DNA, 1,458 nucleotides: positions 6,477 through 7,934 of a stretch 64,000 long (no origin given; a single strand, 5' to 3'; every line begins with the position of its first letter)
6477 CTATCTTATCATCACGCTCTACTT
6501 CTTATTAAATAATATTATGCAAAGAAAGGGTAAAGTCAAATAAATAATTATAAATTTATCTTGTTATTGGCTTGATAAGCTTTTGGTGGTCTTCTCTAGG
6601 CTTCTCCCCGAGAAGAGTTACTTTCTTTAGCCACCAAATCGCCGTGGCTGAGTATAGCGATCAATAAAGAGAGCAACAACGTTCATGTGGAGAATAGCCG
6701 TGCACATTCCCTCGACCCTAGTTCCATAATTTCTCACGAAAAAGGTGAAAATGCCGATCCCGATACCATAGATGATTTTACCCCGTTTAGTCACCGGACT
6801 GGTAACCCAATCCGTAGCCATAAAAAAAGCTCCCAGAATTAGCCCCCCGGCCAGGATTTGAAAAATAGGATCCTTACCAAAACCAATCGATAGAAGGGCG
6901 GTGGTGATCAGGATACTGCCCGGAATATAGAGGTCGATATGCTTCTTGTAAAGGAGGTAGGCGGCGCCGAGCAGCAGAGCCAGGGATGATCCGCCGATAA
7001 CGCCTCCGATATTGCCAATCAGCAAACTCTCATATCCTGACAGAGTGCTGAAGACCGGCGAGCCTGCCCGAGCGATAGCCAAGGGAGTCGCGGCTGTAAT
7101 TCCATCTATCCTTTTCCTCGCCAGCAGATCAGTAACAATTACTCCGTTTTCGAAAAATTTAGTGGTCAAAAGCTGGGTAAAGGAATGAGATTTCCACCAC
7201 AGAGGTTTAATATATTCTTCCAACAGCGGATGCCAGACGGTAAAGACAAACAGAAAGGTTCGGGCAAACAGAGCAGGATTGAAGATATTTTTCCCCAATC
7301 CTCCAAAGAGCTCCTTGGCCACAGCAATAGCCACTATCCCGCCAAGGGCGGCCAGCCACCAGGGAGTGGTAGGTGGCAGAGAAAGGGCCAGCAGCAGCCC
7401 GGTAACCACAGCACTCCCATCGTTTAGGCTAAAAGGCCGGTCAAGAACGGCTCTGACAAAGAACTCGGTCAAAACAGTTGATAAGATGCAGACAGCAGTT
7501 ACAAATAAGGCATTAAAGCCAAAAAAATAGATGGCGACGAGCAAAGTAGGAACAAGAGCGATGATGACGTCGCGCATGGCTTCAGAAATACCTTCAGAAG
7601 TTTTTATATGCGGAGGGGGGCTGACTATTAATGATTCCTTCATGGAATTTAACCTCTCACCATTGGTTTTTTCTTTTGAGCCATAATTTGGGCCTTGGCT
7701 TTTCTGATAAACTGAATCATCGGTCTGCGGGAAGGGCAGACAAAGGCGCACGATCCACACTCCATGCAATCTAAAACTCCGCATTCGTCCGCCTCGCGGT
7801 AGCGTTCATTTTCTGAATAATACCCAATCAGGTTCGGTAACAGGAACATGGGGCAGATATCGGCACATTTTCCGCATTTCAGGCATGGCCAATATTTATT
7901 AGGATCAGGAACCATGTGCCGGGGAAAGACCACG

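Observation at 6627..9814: Minimal cytochrome b - RnfC - RnfD operon without rnfG/E/A/B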

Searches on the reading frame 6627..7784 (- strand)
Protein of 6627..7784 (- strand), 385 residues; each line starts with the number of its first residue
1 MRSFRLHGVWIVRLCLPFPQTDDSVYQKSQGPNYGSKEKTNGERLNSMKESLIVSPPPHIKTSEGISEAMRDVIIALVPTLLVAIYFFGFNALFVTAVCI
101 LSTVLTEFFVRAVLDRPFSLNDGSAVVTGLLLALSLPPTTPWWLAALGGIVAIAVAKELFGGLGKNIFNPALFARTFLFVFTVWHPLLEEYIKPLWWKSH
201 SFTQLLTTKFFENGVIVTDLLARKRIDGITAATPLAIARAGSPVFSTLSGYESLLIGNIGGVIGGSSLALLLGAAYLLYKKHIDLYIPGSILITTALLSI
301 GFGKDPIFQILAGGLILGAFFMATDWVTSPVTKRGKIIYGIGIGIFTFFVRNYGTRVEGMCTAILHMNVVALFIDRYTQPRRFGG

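Call 4: search_protein_families(library=pfam, proteins=[window:6627-7784:-], max_evalue=0.01)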
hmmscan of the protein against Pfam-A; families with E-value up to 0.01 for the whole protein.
window:6627-7784:- (385 aa): 1 family
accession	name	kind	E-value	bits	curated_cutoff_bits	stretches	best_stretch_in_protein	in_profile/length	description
PF03116.20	NQR2_RnfD_RnfE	-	5.1e-98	328.5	27.7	1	54-384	2-296/296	NQR2, RnfD, RnfE family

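Call 5: search_protein_families(library=ncbifam, proteins=[window:6627-7784:-], max_evalue=0.01)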
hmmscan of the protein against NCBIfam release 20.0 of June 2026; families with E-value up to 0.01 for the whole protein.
window:6627-7784:- (385 aa): 6 families
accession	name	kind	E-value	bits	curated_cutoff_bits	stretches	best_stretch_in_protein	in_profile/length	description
TIGR01946.1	rnfD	subfamily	7.1e-88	295.1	207.05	1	58-384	2-326/327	RnfABCDGE type electron transport complex subunit D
NF002011.0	PRK00816.1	equivalog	3.4e-64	217.2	415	1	56-384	7-348/352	electron transport complex subunit RsxD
NF041838.1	rnfD_Methano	equivalog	6.8e-59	199.6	400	2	52-186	3-135/285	Rnf electron transport complex subunit RnfD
TIGR01937.1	nqrB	equivalog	6e-42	144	349.9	1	116-377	143-404/413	NADH:ubiquinone reductase (Na(+)-transporting) subunit B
NF003756.0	PRK05349.1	equivalog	3.1e-41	141.6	414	1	97-377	126-391/406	NADH:ubiquinone reductase (Na(+)-transporting) subunit B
NF002181.0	PRK01024.1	equivalog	4.9e-31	108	792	2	125-180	151-206/503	Na(+)-transporting NADH-quinone reductase subunit B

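Call 22: find_homologous_proteins(query=window:6627-7643:-, max_evalue=1e-20)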
Query window:6627-7643:- (338 aa): 7909 proteins with E <= 1e-20 among 8000 candidates; the best 120 are listed.
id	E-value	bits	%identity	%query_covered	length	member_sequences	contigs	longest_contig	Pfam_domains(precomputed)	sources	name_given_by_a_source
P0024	3.7e-215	732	99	100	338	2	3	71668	PF03116.21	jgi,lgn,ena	-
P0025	8.8e-192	655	87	100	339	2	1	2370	PF03116.21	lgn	-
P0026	3.3e-183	627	85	100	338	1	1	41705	PF03116.21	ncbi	ncbi:MAG: RnfABCDGE type electron transport complex subunit D [bacterium]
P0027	1.1e-180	619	83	99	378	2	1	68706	PF03116.21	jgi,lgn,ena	-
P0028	3.8e-171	587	80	99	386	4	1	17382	PF03116.21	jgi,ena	-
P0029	4.6e-171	587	78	100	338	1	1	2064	PF03116.21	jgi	jgi:electron transport complex protein RnfD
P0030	3.0e-170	584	79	100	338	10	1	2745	PF03116.21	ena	-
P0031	9.6e-165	566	76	100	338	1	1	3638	PF03116.21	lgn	-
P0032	2.6e-164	565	76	100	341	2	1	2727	PF03116.21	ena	-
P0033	2.5e-116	407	56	100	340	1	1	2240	PF03116.21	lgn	-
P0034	2.1e-115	404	57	99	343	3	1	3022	PF03116.21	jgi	jgi:electron transport complex protein RnfD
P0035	2.5e-115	404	57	99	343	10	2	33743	PF03116.21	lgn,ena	-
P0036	2.8e-115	404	57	100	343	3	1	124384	PF03116.21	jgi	-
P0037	8.5e-114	399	54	100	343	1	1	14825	PF03116.21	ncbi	ncbi:MAG: RnfABCDGE type electron transport complex subunit D [bacterium]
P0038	1.2e-113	398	54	99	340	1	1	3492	PF03116.21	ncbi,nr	ncbi:MAG: RnfABCDGE type electron transport complex subunit D [Deltaproteobacteria bacterium]|nr:Rnf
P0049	1.3e-101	359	52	99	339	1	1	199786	PF03116.21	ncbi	ncbi:MAG: RnfABCDGE type electron transport complex subunit D [bacterium]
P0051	2.1e-96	342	50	100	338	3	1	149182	PF03116.21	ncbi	-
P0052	2.5e-96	341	50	98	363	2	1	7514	PF03116.21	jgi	-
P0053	1.1e-94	336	49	99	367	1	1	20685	PF03116.21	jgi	jgi:electron transport complex protein RnfD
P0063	6.0e-82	294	49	93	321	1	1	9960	PF03116.21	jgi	jgi:electron transport complex protein RnfD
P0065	4.1e-80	288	47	99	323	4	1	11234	PF03116.21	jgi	jgi:electron transport complex protein RnfD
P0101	2.8e-74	269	46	99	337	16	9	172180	PF03116.21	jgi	-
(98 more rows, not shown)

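Call 23: find_encoding_contigs(protein=P0049, flank=6000, max_places=1)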
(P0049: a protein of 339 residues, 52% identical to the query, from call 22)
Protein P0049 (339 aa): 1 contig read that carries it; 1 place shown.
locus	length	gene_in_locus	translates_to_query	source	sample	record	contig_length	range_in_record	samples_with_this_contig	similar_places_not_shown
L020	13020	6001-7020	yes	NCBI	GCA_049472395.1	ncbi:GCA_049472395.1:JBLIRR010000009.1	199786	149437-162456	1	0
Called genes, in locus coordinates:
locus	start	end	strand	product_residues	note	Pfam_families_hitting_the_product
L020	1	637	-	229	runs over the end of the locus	PF01656:CbiA, PF13500:AAA_26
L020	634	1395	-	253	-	PF01209:Ubie_methyltran (weak), PF01135:PCMT (weak), PF05175:MTS, PF13489:Methyltransf_23, PF13847:Methyltransf_31, PF08241:Methyltransf_11, PF08242:Methyltransf_12, PF13649:Methyltransf_25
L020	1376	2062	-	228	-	PF12697:Abhydrolase_6 (faint), PF00561:Abhydrolase_1 (weak)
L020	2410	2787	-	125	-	PF00072:Response_reg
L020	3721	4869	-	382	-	PF00155:Aminotran_1_2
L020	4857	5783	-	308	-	PF04055:Radical_SAM, PF06968:BATS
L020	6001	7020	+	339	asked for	PF03116:NQR2_RnfD_RnfE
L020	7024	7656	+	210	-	PF04961:FTCD_C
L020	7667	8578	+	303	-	PF00763:THF_DHG_CYH, PF02882:THF_DHG_CYH_C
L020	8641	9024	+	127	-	-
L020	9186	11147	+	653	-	PF13428:TPR_14 (faint), PF13431:TPR_17 (faint), PF25064:ARM_TT21_5th (weak)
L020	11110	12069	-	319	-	PF01745:IPT (faint), PF01715:IPPT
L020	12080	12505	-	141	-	PF00072:Response_reg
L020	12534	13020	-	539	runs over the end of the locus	PF00512:HisKA (faint), PF00989:PAS (weak), PF08448:PAS_4, PF13426:PAS_9, PF02518:HATPase_c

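Call 24: find_encoding_contigs(protein=P0051, flank=6000, max_places=1)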
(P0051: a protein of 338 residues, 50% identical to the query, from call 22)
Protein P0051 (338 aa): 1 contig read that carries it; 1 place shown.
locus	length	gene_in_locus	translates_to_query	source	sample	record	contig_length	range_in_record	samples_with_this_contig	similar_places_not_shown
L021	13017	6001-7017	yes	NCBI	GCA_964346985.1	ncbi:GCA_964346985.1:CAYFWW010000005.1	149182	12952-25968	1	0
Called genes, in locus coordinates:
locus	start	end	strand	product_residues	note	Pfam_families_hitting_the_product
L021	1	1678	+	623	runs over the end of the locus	PF00662:Proton_antipo_N, PF00361:Proton_antipo_M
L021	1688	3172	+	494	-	PF00361:Proton_antipo_M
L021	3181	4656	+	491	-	PF00361:Proton_antipo_M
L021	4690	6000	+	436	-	PF13375:RnfC_N, PF01512:Complex1_51K, PF10531:SLBB, PF13187:Fer4_9 (faint), PF13534:Fer4_17 (faint), PF25160:LdpA_Fe-S-bd (faint), PF12838:Fer4_7 (weak), PF13237:Fer4_10 (weak), +1 more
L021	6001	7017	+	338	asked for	PF03116:NQR2_RnfD_RnfE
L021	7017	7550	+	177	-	PF04205:FMN_bind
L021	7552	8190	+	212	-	PF02508:Rnf-Nqr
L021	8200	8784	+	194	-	PF02508:Rnf-Nqr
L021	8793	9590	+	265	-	PF04060:FeS, PF12838:Fer4_7 (weak), PF13187:Fer4_9 (weak), PF13237:Fer4_10 (weak), PF14697:Fer4_21 (weak), PF13237:Fer4_10 (weak), PF12838:Fer4_7 (weak), PF13187:Fer4_9 (weak), +5 more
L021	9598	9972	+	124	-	PF07009:NusG_II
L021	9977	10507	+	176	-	PF07456:Hpre_diP_synt_I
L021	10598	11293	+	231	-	PF20582:UPF0758_N, PF04002:RadC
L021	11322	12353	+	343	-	PF06723:MreB_Mbl, PF00022:Actin, PF25216:Volactin, PF11104:PilM_2 (faint), PF00012:HSP70, PF14450:FtsA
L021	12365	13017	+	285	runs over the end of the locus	PF04085:MreC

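Call 25: find_encoding_contigs(protein=P0053, flank=6000, max_places=1)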
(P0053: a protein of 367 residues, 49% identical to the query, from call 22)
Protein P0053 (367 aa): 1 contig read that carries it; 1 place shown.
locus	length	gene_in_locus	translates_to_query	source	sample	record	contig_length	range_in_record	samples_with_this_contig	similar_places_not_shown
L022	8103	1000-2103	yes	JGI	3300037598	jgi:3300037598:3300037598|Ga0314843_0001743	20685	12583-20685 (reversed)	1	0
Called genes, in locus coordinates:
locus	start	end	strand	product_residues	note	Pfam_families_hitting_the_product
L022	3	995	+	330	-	?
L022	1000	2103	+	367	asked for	PF03116:NQR2_RnfD_RnfE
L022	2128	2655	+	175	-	PF04205:FMN_bind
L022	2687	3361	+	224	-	PF02508:Rnf-Nqr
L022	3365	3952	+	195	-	PF02508:Rnf-Nqr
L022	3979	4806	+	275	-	PF04060:FeS, PF13237:Fer4_10 (weak), PF12838:Fer4_7, PF13187:Fer4_9 (weak), PF14697:Fer4_21, PF00037:Fer4, PF12797:Fer4_2 (weak), PF12837:Fer4_6 (weak), +4 more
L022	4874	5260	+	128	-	PF07009:NusG_II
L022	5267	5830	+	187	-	PF07456:Hpre_diP_synt_I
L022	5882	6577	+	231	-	PF20582:UPF0758_N, PF04002:RadC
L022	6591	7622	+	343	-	PF06723:MreB_Mbl, PF00022:Actin, PF25216:Volactin, PF11104:PilM_2 (faint), PF00012:HSP70, PF14450:FtsA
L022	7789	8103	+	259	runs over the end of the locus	PF04085:MreC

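Call 26: find_encoding_contigs(protein=P0065, flank=6000, max_places=1)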
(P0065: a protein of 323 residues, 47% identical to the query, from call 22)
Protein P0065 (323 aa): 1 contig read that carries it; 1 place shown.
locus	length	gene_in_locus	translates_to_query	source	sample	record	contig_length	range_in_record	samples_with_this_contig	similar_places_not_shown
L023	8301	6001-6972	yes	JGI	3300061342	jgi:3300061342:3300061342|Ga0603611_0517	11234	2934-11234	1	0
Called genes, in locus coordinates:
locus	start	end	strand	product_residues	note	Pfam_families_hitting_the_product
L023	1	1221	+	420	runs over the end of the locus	PF01136:Peptidase_U32, PF16325:Peptidase_U32_C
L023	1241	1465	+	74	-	PF16256:DUF4911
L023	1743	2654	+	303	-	PF06271:RDD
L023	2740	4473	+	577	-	PF03717:PBP_dimer, PF00905:Transpeptidase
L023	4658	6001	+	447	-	PF13375:RnfC_N, PF01512:Complex1_51K, PF14697:Fer4_21 (faint), PF10531:SLBB (weak), PF13183:Fer4_8 (weak), PF13237:Fer4_10, PF12838:Fer4_7 (weak), PF13534:Fer4_17 (weak), +1 more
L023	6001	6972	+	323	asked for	PF03116:NQR2_RnfD_RnfE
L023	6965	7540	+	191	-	PF04205:FMN_bind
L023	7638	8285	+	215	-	PF02508:Rnf-Nqr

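Call 40: search_solved_structures(query=window:6627-7643:-, max_evalue=0.001, show_alignments=3)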
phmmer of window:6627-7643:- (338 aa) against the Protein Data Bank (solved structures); distinct sequences matched with E-value up to 0.001: 6.
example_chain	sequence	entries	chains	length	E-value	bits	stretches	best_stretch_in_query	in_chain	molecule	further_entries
9eri_D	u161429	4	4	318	2.7e-69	237.5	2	4-144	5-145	Na(+)-translocating ferredoxin:NAD(+) oxidoreductase complex subunit D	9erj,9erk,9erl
7zc6_D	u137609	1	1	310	1.7e-66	228.4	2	178-337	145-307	RnfD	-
8ahx_D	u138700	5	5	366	1.6e-46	162.7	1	9-337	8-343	Ion-translocating oxidoreductase complex subunit D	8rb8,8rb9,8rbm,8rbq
7xk3_B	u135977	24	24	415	1.3e-25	94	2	66-133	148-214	Na(+)-translocating NADH-quinone reductase subunit B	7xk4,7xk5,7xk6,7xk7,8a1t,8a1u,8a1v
9lrr_B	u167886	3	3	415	1.5e-25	93.8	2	65-133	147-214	Na(+)-translocating NADH-quinone reductase subunit B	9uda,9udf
9ud3_B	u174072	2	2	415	2.8e-25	92.8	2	66-133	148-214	Na(+)-translocating NADH-quinone reductase subunit B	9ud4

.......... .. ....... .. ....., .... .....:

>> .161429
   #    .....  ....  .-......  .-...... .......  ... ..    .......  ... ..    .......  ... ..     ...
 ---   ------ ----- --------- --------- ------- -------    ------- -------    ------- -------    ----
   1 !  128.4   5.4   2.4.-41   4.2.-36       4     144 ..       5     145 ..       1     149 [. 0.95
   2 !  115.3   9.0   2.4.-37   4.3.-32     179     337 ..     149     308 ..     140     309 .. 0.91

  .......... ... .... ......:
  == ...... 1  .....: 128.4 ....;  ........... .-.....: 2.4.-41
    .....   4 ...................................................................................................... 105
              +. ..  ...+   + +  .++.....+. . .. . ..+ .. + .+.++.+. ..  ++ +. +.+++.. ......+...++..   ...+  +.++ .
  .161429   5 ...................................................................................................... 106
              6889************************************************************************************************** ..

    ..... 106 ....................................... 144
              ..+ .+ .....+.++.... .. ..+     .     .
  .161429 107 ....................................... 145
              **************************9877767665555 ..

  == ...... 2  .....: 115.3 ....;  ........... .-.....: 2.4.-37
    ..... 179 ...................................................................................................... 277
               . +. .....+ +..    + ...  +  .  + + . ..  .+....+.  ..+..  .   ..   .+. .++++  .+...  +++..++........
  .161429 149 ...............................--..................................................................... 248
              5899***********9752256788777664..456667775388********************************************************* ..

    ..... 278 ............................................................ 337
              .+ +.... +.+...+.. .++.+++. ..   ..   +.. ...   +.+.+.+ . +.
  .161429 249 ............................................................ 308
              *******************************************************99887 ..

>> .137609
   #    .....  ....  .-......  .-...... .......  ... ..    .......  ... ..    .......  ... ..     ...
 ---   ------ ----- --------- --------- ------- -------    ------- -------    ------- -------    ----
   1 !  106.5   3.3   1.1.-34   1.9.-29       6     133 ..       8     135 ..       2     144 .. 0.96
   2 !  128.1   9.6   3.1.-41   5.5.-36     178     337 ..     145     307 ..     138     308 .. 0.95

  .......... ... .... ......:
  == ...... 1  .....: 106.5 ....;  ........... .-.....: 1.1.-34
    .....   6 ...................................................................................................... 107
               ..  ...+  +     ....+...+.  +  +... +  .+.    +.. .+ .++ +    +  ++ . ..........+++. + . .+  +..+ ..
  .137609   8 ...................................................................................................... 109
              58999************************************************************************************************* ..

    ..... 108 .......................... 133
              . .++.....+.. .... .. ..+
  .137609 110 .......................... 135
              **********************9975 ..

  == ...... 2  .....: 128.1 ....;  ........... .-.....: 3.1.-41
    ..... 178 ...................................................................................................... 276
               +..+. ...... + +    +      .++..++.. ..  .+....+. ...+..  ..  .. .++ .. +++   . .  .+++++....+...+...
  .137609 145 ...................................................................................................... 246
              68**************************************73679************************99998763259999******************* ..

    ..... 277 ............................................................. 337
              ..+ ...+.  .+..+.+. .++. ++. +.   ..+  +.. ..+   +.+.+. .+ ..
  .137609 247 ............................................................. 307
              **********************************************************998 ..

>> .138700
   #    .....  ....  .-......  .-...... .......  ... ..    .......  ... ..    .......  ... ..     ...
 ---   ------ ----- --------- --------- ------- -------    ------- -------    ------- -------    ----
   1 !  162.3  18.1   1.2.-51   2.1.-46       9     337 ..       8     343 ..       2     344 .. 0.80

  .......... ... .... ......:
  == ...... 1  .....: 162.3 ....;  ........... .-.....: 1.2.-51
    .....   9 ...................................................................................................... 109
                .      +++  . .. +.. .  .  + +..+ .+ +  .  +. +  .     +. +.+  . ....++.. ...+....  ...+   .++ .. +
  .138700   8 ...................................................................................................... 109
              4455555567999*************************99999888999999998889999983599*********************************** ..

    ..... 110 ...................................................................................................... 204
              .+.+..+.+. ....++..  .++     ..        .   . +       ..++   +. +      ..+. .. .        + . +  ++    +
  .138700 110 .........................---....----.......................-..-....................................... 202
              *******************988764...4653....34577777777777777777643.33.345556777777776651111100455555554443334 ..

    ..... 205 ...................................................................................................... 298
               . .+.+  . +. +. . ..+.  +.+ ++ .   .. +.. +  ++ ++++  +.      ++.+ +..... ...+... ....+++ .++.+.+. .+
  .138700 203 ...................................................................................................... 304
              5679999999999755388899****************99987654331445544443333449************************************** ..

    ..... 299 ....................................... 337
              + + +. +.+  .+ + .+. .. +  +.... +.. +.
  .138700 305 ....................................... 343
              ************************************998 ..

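Call 44: find_encoding_contigs(protein=P0052, flank=5000, max_places=1)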
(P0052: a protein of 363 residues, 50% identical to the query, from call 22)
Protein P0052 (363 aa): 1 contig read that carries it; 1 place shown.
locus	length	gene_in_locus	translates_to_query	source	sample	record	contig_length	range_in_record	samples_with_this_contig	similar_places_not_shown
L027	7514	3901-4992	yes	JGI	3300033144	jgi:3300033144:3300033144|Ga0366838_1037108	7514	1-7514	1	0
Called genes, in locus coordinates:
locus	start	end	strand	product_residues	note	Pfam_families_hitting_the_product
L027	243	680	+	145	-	-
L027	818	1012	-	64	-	PF09720:Unstab_antitox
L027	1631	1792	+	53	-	-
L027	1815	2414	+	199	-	PF01292:Ni_hydr_CYTB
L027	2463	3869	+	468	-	PF13375:RnfC_N, PF01512:Complex1_51K, PF10531:SLBB, PF13484:Fer4_16 (faint), PF14697:Fer4_21 (faint), PF13183:Fer4_8 (weak), PF13187:Fer4_9 (weak), PF13237:Fer4_10, +1 more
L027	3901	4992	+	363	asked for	PF03116:NQR2_RnfD_RnfE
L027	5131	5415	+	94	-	-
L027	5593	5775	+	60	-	-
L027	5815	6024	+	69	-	-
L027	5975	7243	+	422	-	PF02310:B12-binding, PF19864:Radical_SAM_N2 (faint), PF04055:Radical_SAM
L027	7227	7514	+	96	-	?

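Call 45: find_encoding_contigs(protein=P0063, flank=5000, max_places=1)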
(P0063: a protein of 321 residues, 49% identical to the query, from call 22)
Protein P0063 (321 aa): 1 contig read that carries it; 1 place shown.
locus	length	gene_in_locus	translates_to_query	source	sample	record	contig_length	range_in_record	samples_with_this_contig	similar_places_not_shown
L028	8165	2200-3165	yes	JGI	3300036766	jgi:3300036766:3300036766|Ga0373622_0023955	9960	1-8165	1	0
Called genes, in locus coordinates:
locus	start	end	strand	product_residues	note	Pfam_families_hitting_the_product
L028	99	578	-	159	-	-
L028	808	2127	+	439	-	PF13375:RnfC_N, PF01512:Complex1_51K, PF10531:SLBB, PF13187:Fer4_9 (faint), PF13534:Fer4_17 (faint), PF12838:Fer4_7 (weak), PF13237:Fer4_10 (weak)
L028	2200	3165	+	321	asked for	PF03116:NQR2_RnfD_RnfE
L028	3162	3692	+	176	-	PF04205:FMN_bind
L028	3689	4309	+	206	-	PF02508:Rnf-Nqr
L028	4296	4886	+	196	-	PF02508:Rnf-Nqr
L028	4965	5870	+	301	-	PF04060:FeS, PF12838:Fer4_7 (weak), PF13187:Fer4_9, PF13237:Fer4_10 (weak), PF14697:Fer4_21 (weak), PF00037:Fer4 (weak), PF12797:Fer4_2 (weak), PF12838:Fer4_7, +11 more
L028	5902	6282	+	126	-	PF07009:NusG_II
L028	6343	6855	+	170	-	PF07456:Hpre_diP_synt_I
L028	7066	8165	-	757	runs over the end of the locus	PF00041:fn3 (weak)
